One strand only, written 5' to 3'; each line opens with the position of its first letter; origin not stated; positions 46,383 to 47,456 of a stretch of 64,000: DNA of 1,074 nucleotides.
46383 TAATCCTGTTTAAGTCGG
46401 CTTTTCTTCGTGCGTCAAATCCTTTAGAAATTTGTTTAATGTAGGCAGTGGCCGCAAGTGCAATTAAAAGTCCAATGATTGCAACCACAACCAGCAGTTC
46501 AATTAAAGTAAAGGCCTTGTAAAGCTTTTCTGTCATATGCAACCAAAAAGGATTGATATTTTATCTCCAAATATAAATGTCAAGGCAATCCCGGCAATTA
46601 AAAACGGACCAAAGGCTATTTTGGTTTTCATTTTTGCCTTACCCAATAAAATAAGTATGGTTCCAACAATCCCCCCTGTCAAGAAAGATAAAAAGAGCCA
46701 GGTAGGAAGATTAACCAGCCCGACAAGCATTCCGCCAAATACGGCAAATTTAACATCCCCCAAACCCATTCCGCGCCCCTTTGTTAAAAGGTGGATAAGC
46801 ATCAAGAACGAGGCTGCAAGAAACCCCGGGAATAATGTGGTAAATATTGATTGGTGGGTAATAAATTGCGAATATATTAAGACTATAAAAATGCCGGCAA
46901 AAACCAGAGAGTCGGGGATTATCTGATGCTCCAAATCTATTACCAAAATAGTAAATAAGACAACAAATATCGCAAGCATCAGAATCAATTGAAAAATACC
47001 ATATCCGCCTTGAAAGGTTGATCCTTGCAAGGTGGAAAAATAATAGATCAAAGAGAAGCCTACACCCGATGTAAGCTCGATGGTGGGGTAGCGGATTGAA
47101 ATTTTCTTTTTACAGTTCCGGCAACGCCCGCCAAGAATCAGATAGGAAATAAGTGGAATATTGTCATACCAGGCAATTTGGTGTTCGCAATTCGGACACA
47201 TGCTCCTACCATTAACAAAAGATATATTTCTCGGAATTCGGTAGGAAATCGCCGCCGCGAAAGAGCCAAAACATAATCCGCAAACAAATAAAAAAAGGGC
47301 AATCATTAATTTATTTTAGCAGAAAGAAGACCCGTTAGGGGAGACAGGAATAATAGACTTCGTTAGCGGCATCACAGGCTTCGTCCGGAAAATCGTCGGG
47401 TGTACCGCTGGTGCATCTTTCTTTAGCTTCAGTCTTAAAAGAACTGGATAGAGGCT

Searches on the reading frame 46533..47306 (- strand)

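Call 65: search_protein_families(library=pfam, proteins=[window:46533-47306:-], max_evalue=0.001)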
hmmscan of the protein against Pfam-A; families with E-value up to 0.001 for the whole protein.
window:46533-47306:- (257 aa): 2 families
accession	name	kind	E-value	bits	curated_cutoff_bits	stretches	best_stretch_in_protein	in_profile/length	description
PF06750.18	A24_N_bact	-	1.5e-31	108.7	23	1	8-89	1-82/84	Bacterial Peptidase A24 N-terminal domain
PF01478.23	Peptidase_A24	-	8.5e-15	55.5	26.5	1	112-215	2-103/104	Type IV leader peptidase family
